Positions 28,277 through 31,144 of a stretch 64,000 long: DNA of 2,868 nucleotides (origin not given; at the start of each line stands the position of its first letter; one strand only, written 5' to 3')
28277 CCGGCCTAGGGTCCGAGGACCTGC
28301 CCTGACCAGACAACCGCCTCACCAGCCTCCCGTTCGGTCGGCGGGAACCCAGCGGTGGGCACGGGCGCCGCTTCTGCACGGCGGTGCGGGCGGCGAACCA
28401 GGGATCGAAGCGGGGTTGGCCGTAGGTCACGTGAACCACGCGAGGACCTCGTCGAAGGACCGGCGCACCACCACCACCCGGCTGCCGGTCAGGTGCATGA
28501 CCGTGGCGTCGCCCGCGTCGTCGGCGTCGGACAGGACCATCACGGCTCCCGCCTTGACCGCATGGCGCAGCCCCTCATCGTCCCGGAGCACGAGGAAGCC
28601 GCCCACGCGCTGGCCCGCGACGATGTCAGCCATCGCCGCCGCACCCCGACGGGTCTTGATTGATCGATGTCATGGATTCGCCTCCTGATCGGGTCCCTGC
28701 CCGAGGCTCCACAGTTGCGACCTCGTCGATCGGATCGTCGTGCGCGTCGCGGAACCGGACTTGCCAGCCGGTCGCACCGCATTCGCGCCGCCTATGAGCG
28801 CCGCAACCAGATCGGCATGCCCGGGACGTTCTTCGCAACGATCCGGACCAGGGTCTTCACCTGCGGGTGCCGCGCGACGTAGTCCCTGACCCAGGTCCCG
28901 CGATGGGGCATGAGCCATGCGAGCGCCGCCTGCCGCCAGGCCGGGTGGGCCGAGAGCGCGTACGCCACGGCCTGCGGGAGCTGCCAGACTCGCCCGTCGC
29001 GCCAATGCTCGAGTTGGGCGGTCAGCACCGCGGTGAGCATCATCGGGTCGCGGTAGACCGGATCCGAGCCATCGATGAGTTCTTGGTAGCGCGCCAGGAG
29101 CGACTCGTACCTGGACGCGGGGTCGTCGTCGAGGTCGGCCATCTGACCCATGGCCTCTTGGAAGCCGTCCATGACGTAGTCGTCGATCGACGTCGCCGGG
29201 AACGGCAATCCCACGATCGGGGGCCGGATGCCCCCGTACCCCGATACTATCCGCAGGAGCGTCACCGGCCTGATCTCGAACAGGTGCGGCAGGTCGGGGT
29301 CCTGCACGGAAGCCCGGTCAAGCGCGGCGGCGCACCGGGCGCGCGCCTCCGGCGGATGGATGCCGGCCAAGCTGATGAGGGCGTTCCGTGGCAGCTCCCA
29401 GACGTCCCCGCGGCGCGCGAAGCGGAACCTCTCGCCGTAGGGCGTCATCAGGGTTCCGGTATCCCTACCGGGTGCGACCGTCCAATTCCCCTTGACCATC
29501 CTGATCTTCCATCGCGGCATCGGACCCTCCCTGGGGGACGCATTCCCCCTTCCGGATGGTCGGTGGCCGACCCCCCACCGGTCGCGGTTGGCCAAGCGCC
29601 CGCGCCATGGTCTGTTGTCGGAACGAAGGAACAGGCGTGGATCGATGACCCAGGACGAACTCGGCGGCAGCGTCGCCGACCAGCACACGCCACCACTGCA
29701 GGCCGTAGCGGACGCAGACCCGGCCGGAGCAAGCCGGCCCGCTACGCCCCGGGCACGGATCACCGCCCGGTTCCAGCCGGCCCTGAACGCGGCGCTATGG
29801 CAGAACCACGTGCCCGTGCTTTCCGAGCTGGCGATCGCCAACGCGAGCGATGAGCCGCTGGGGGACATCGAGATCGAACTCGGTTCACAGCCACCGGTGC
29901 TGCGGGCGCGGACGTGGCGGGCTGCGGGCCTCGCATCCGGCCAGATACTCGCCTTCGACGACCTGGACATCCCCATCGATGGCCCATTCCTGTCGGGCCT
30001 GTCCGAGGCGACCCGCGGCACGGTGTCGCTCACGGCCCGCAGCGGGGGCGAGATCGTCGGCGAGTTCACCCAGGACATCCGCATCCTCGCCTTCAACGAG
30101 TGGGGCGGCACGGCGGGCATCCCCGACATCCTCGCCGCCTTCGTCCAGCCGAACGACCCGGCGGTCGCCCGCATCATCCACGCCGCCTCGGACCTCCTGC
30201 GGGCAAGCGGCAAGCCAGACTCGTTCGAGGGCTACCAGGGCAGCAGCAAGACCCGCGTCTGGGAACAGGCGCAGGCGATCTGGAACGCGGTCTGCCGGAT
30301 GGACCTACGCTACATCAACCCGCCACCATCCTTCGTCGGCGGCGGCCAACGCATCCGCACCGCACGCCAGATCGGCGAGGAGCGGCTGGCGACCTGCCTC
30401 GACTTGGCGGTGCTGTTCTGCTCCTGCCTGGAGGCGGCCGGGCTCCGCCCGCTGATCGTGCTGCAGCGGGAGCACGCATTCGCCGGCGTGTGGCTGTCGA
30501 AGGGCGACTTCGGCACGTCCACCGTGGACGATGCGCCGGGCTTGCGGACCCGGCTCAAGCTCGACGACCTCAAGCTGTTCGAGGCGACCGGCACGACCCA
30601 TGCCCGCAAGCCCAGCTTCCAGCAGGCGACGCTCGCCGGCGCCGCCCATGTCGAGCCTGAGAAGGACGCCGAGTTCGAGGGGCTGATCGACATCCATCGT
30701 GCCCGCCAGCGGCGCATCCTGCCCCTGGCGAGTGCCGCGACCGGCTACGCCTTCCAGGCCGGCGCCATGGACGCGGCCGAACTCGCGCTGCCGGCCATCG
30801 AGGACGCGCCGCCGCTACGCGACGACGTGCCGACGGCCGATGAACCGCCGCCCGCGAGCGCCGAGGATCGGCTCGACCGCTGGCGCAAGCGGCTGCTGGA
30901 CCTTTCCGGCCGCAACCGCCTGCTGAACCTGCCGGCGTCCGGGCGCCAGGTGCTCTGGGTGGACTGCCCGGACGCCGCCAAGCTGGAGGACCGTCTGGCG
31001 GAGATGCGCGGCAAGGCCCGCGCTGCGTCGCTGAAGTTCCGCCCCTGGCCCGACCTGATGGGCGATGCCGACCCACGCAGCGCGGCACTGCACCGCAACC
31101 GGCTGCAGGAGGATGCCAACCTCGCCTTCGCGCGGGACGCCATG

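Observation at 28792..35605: Giant helicase-nuclease with an N-terminal transglutaminase-like domain and a divergent 242-aa partner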

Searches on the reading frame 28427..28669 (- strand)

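Call 6: search_protein_families(library=pfam, proteins=[window:28427-28633:-], max_evalue=0.1)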
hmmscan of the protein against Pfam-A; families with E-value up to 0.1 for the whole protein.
window:28427-28633:- (68 aa): 1 family
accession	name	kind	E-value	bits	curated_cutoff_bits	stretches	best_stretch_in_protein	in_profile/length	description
PF01493.24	GXGXG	-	0.067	13.2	32.5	1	10-58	100-146/190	GXGXG motif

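Call 7: search_protein_families(library=padloc, proteins=[window:28427-28633:-], max_evalue=0.1)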
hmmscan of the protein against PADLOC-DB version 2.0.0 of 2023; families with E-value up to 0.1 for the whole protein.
window:28427-28633:- (68 aa): 0 families

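Call 8: search_protein_families(library=ncbifam, proteins=[window:28427-28633:-], max_evalue=0.1)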
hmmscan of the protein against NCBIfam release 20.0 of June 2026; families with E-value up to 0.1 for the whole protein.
window:28427-28633:- (68 aa): 1 family
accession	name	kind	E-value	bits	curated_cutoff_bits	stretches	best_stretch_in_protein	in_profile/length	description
NF047870.1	PKS_KR_start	domain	0.0027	18.1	35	1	27-58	18-50/78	KR prefix domain-containing protein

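Call 78: search_protein_families(library=phrogs, proteins=[window:28430-28669:-], max_evalue=0.01)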
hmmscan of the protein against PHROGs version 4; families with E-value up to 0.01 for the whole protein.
window:28430-28669:- (80 aa): 0 families

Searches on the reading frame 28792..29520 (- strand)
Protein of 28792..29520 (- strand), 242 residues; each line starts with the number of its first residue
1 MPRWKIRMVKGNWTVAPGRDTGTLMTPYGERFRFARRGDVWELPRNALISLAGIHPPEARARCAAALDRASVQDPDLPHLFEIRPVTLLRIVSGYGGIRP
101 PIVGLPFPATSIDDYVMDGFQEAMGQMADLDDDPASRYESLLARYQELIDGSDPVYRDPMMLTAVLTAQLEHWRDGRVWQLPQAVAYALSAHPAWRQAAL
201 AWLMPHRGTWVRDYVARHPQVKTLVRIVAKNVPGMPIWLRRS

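Call 6: search_protein_families(library=pfam, proteins=[window:28792-29520:-], max_evalue=0.1)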
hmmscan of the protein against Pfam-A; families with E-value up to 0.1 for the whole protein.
window:28792-29520:- (242 aa): 0 families

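Call 7: search_protein_families(library=padloc, proteins=[window:28792-29520:-], max_evalue=0.1)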
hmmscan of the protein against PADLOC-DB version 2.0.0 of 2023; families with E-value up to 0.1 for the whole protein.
window:28792-29520:- (242 aa): 0 families

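Call 8: search_protein_families(library=ncbifam, proteins=[window:28792-29520:-], max_evalue=0.1)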
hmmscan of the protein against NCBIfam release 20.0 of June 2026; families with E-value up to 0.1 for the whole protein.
window:28792-29520:- (242 aa): 0 families

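Call 22: find_homologous_proteins(query=window:28792-29520:-, max_evalue=0.001)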
Query window:28792-29520:- (242 aa): 3 proteins with E <= 0.001 among 860 candidates.
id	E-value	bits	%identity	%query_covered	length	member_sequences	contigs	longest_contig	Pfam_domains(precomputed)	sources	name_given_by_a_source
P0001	5.0e-162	556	100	100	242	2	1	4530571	-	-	-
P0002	4.1e-61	225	44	100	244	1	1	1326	-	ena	-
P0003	2.5e-34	137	39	91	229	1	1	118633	-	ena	-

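Call 23: find_encoding_contigs(protein=P0003, flank=10000, max_places=4)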
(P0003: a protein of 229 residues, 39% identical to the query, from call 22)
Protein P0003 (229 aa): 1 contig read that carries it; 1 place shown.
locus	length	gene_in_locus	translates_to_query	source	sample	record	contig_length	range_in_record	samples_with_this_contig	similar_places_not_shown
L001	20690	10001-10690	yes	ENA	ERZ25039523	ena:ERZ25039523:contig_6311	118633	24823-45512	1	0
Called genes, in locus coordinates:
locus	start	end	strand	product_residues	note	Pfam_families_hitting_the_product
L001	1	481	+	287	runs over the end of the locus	PF00106:adh_short, PF08659:KR, PF13561:adh_short_C2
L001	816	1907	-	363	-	PF01408:GFO_IDH_MocA, PF03447:NAD_binding_3 (faint), PF22685:Gal80p_C-like, PF22725:GFO_IDH_MocA_C3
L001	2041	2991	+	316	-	PF00126:HTH_1, PF03466:LysR_substrate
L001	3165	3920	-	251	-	PF01738:DLH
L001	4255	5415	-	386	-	PF04313:HSDR_N (weak)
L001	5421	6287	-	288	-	PF13276:HTH_21, PF00665:rve, PF13683:rve_3, PF13333:rve_2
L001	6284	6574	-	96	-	PF01527:HTH_Tnp_1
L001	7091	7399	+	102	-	-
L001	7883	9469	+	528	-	-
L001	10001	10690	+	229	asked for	-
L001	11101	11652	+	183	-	-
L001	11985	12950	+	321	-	PF00005:ABC_tran, PF13304:AAA_21 (faint)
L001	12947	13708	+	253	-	PF01061:ABC2_membrane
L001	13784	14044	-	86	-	-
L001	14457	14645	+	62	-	PF01381:HTH_3 (weak)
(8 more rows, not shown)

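Call 24: find_encoding_contigs(protein=P0002, flank=10000, max_places=4)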
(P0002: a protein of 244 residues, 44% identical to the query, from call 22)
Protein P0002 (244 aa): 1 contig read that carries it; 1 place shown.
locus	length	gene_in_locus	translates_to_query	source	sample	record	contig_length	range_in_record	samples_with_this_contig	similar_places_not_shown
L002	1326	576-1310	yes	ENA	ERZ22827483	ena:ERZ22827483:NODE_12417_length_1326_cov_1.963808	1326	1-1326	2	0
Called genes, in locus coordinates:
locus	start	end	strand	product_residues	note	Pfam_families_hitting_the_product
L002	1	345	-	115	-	?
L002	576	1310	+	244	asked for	-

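Call 78: search_protein_families(library=phrogs, proteins=[window:28795-29520:-], max_evalue=0.01)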
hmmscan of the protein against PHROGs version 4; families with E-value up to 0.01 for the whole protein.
window:28795-29520:- (242 aa): 0 families

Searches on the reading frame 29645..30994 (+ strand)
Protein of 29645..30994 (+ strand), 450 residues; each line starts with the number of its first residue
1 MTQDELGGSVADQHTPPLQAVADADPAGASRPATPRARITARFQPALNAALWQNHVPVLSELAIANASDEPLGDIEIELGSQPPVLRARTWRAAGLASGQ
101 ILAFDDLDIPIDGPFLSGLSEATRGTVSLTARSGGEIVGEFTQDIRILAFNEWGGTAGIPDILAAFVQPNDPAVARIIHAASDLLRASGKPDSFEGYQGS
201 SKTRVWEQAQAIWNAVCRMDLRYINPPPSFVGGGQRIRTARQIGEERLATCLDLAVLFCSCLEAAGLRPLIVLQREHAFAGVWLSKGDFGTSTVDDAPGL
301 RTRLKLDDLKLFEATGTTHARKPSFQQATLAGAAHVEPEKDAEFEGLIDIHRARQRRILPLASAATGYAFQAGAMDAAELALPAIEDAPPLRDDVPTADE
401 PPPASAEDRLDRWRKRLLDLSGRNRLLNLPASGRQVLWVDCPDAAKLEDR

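Call 41: predict_structure(alignment_id=A1)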
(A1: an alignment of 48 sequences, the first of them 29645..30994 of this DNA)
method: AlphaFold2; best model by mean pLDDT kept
length: 450 residues; sequences in the alignment: 48
mean_pLDDT: 83.7   pTM: 0.77
mean pLDDT of the five models: 83.7, 83.1, 83.1, 81.8, 80.9
residues with pLDDT >= 90: 306; 70-90: 35; 50-70: 66; < 50: 43
segments of 3 or more residues with pLDDT < 50: 1-29, 367-376
pLDDT, mean of each block of 10 residues (from residue 1): 34 38 41 84 94 93 96 97 95 95 95 90 96 95 95 90 96 95 96 85 95 97 93 93 95 98 97 97 79 81 93 97 97 97 96 93 60 53 90 62 66 62 58 56 63
secondary structure, 60 per line:
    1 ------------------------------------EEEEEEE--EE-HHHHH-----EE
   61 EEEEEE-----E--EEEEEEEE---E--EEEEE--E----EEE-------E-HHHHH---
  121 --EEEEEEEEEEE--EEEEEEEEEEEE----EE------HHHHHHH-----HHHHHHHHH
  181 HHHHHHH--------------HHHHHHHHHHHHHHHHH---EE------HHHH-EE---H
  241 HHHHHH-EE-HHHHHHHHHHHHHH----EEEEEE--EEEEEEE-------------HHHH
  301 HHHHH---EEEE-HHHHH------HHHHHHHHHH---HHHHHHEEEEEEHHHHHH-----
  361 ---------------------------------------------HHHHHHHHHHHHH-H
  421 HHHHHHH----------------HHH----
elements in order: E37-43 H49-53 E59-66 E75-82 E89-93 E101-103 H113-117 E123-133 E136-147 H160-166 H172-187 H202-218 H230-233 H240-246 H251-264 E269-274 E277-283 H297-305 E309-312 H314-318 H325-334 H338-343 E344-349 H350-355 H406-418 H420-427

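Call 43: fold_search(model_id=the predicted structure, library=pdb)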
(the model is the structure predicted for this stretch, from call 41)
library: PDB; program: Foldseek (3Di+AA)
matches with E <= 10: 1552; with E <= 0.001: 0
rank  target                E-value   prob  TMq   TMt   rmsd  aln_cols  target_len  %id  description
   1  8u01                  1.0e-03  1.00  0.17  0.09   4.4       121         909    9  Crystal Structure of the Glycoside Hydrolase Family 2 TIM Barrel-domain Containing Protein from Phocaeicola plebeius (released 2023-09-27)
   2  8csw                  1.1e-03  1.00  0.19  0.13   3.5       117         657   13  Local refinement of protein 4.2 in Class 2 of erythrocyte ankyrin-1 complex (released 2022-07-20)
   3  6kzb_C                1.4e-03  1.00  0.19  0.13   3.4       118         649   10  Transglutaminase2 complexed with calcium (released 2020-12-09)
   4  3vmp                  1.4e-03  1.00  0.19  0.14  11.4       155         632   11  Crystal structure of dextranase from Streptococcus mutans in complex with 4,5-epoxypentyl alpha-D-glucopyranoside (released 2012-02-15)
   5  3kd4_A                1.4e-03  0.94  0.19  0.17  14.0       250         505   10  CRYSTAL STRUCTURE OF A PUTATIVE PROTEASE (BDI_1141) FROM PARABACTEROIDES DISTASONIS ATCC 8503 AT 2.00 A RESOLUTION (released 2009-11-24)
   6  1evu_B                1.5e-03  1.00  0.17  0.11   4.4       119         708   12  HUMAN FACTOR XIII WITH CALCIUM BOUND IN THE ION SITE (released 2000-05-10)
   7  5mhn_B                1.6e-03  1.00  0.17  0.12   4.2       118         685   12  FXIIIa in complex with the inhibitor ZED2360 (released 2017-12-20)
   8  4cu6                  1.6e-03  0.99  0.18  0.11  11.8       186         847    8  Unravelling the multiple functions of the architecturally intricate Streptococcus pneumoniae beta-galactosidase, BgaA (released 2014-08-20)
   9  6qud                  1.7e-03  1.00  0.20  0.11   5.5       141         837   13  2-deoxy-galactose reaction intermediate of a Truncated beta-galactosidase III from Bifidobacterium bifidum (released 2020-03-18)
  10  8q2h                  1.7e-03  1.00  0.18  0.08  11.7       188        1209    9  beta-galactosidase from Bacillus circulans (released 2024-10-16)
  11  1ex0_B                1.8e-03  1.00  0.18  0.12   4.3       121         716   12  HUMAN FACTOR XIII, MUTANT W279F ZYMOGEN (released 2003-12-23)
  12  1f13_A                1.8e-03  1.00  0.18  0.11   4.3       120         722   12  RECOMBINANT HUMAN CELLULAR COAGULATION FACTOR XIII (released 1998-08-12)
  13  6zjv                  1.9e-03  0.99  0.14  0.07   6.6       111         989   14  Cold-adapted beta-D-galactosidase from Arthrobacter sp. 32cB mutant D207A (released 2020-08-05)
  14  5a42                  1.9e-03  0.92  0.16  0.05  17.9       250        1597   15  Cryo-EM single particle 3D reconstruction of the native conformation of E. coli alpha-2-macroglobulin (ECAM) (released 2015-07-29)
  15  6se9_A                2.0e-03  0.98  0.15  0.08   7.6       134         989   10  Cold-adapted beta-D-galactosidase from Arthrobacter sp. 32cB mutant E441Q in complex with lactose bound in shallow mod (released 2019-09-11)
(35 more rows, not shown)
